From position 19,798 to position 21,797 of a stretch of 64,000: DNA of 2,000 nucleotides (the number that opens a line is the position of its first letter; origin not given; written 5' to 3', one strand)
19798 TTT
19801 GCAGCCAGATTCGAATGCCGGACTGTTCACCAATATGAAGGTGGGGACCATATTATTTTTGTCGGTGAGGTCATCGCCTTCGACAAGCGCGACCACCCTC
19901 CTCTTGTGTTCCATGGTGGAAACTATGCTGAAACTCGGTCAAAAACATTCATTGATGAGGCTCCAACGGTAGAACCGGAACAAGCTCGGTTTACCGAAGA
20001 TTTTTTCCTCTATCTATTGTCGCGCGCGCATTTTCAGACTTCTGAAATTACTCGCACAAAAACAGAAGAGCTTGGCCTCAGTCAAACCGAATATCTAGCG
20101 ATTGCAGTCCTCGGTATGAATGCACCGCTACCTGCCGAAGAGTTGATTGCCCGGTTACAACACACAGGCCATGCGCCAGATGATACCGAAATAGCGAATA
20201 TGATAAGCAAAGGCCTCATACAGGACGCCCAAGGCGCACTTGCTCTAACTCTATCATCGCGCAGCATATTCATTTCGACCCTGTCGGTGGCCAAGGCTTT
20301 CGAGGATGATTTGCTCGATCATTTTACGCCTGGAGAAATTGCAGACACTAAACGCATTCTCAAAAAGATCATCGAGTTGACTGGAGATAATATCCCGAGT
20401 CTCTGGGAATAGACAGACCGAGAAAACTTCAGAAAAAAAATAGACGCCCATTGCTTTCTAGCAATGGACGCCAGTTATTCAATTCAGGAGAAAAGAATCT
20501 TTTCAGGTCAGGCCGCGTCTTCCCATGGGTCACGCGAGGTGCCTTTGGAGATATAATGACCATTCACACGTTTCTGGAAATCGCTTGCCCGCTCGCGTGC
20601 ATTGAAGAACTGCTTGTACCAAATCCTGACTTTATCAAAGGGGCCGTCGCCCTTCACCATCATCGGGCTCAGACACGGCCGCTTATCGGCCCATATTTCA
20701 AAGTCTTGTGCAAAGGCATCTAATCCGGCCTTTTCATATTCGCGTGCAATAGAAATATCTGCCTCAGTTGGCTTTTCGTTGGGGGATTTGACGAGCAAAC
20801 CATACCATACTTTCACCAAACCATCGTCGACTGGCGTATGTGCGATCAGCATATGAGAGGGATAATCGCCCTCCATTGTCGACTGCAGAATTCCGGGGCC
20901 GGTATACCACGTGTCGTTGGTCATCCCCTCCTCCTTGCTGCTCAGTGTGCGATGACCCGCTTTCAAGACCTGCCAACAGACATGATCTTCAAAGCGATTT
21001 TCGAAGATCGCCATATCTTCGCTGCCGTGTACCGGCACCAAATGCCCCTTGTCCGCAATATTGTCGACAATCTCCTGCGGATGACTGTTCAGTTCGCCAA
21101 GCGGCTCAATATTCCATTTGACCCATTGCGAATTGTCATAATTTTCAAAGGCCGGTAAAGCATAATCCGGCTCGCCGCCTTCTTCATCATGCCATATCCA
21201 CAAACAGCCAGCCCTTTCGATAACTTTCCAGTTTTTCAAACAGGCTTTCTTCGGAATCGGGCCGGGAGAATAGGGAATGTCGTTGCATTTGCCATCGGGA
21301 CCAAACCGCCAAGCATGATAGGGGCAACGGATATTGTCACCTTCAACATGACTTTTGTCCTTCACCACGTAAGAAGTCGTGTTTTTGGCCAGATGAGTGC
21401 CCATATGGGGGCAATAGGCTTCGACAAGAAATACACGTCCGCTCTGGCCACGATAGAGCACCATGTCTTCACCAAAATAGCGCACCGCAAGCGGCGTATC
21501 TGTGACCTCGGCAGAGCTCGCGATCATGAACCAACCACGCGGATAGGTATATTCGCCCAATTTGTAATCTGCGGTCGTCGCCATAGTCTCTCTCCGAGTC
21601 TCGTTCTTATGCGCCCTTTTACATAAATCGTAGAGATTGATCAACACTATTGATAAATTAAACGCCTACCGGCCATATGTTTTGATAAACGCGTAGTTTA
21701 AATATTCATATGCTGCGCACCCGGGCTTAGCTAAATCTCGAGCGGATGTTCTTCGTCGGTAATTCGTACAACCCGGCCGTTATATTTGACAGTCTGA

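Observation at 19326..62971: A 30-bp dyad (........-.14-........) with invariant spacing marks nearly every promoter region of the low-GC catabolic cluster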

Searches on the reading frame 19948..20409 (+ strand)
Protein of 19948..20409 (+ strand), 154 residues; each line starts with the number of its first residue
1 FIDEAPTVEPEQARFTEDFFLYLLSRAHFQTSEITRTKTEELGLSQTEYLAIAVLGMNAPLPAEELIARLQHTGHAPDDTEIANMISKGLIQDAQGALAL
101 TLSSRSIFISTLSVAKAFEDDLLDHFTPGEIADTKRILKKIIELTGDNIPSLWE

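Call 18: search_solved_structures(query=window:19948-20409:+, max_evalue=10)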
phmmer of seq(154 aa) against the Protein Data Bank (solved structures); distinct sequences matched with E-value up to 10: 2.
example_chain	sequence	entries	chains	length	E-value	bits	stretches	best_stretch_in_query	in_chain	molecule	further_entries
2f1f_A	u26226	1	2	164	0.62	13.5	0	48-98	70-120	Acetolactate synthase isozyme III small subunit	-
4v4n_BD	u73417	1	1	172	1.4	12.3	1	46-89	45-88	30S ribosomal protein S4P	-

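Call 20: search_protein_families(library=pfam, proteins=[window:19948-20409:+], max_evalue=10)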
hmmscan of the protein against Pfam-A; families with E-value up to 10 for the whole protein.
seq(154 aa): 2 families
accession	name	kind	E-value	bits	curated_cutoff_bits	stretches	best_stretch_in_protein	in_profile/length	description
PF12802.13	MarR_2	-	0.085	13.5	27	1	42-75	1-35/61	MarR family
PF04738.18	Lant_dehydr_N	-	0.18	10.4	28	1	30-87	128-185/649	Lantibiotic dehydratase, N terminus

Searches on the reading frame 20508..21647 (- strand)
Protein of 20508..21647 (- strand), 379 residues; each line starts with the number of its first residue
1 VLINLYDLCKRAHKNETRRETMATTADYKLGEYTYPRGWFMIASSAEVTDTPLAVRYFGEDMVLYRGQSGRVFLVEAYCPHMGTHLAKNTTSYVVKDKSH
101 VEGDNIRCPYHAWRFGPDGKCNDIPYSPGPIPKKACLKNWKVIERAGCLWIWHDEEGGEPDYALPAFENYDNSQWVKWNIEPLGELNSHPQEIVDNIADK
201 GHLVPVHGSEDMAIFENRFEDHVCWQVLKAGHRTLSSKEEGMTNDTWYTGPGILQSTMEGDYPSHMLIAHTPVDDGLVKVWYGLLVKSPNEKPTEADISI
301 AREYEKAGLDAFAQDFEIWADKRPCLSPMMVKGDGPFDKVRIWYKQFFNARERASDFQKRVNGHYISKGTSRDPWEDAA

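Call 7: search_protein_families(library=pfam, proteins=[window:20508-21647:-])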
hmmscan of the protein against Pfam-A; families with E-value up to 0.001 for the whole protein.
window:20508-21647:- (379 aa): 2 families
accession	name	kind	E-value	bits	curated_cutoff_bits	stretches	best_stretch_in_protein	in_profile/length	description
PF19298.5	KshA_C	-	2.4e-59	201.3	23.3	1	151-348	1-207/207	3-Ketosteroid 9alpha-hydroxylase C-terminal domain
PF00355.32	Rieske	-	2.1e-18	66.4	20.3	1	39-127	2-81/88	Rieske [2Fe-2S] domain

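Call 54: search_protein_families(library=ncbifam, proteins=[window:20508-21647:-], max_evalue=0.01)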
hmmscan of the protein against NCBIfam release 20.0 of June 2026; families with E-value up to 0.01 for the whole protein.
window:20508-21647:- (379 aa): 2 families
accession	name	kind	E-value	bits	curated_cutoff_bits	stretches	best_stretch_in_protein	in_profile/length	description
NF052579.1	BetMthstMoxSdmAMthl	equivalog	3.8e-13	49.1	600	1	39-202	18-174/351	4beta-methylsterol monooxygenase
NF042946.1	3PPDioc_HcaE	equivalog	3.2e-06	26.4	830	1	32-170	32-162/450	3-phenylpropionate/cinnamic acid dioxygenase subunit alpha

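Call 78: search_dna_similar(query=window:20508-21647:-, collection=plasmids, mode=protein, max_rows=15)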
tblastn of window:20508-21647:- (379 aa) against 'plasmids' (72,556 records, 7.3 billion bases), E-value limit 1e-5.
Records with a match: 634; places in all: 893; records where one place covers at least 80% of the query: 65.
Best place of each record, by identity: 60-80% 1; <60% 633.
By first word of the organism name: Ralstonia 136; Acinetobacter 51; Rhizobium 48; Sphingobium 24; Rhodococcus 22; Streptomyces 21; Novosphingobium 18; Burkholderia 18; Paraburkholderia 17; Caballeronia 14; and 89 more.
By predicted mobility (MOB-suite, as given by PLSDB): non-mobilizable 328; mobilizable 184; conjugative 122.
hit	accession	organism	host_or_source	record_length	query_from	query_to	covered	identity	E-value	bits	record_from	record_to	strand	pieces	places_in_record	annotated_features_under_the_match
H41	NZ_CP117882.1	Novosphingobium sp. KACC 22771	Single cell,soil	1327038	4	379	99%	65.9%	3e-172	539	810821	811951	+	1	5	none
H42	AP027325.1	Sphingobium sp. TomTYG46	-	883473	12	371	95%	58.4%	2e-144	459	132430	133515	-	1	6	putative oxygenase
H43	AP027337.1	Sphingobium sp. TomTYG72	-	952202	19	371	93%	59.0%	8e-144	457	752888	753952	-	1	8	putative oxygenase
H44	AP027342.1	Sphingobium sp. TomTYG74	-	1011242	19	371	93%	59.0%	3e-143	456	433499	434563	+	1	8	putative oxygenase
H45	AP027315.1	Sphingobium sp. TomMM15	-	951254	19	371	93%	58.7%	3e-143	456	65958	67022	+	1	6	putative oxygenase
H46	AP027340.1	Sphingobium sp. TomTYG73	-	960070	19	371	93%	58.7%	3e-143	456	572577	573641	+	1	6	putative oxygenase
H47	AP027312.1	Sphingobium sp. TomMM7A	-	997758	19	371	93%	58.7%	8e-143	455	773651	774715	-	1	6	putative oxygenase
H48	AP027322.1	Sphingobium sp. TomTYG43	-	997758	19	371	93%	58.7%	8e-143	455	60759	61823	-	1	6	putative oxygenase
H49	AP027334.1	Sphingobium sp. TomTYG71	-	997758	19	371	93%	58.7%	8e-143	455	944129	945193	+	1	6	putative oxygenase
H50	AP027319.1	Sphingobium sp. TomTYG42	-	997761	19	371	93%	58.7%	8e-143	455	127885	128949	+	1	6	putative oxygenase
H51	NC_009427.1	Novosphingobium aromaticivorans DSM 12444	-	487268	20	369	92%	57.5%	2e-139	445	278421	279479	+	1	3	Rieske 2Fe-2S domain-containing protein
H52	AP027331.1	Sphingobium sp. TomTYG65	-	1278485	14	367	93%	56.8%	2e-140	448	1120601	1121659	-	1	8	putative oxygenase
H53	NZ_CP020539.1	Sphingobium herbicidovorans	cell culture,soil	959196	18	363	91%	55.3%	5e-132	424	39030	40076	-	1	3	Rieske 2Fe-2S domain-containing protein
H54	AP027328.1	Sphingobium sp. TomTYG64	-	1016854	18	367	92%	54.4%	3e-130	419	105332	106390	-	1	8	(2Fe-2S)-binding protein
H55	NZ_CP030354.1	Novosphingobium sp. P6W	cell culture,podzolic fallow soil ...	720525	18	367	92%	54.0%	1e-130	419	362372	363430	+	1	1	Rieske 2Fe-2S domain-containing protein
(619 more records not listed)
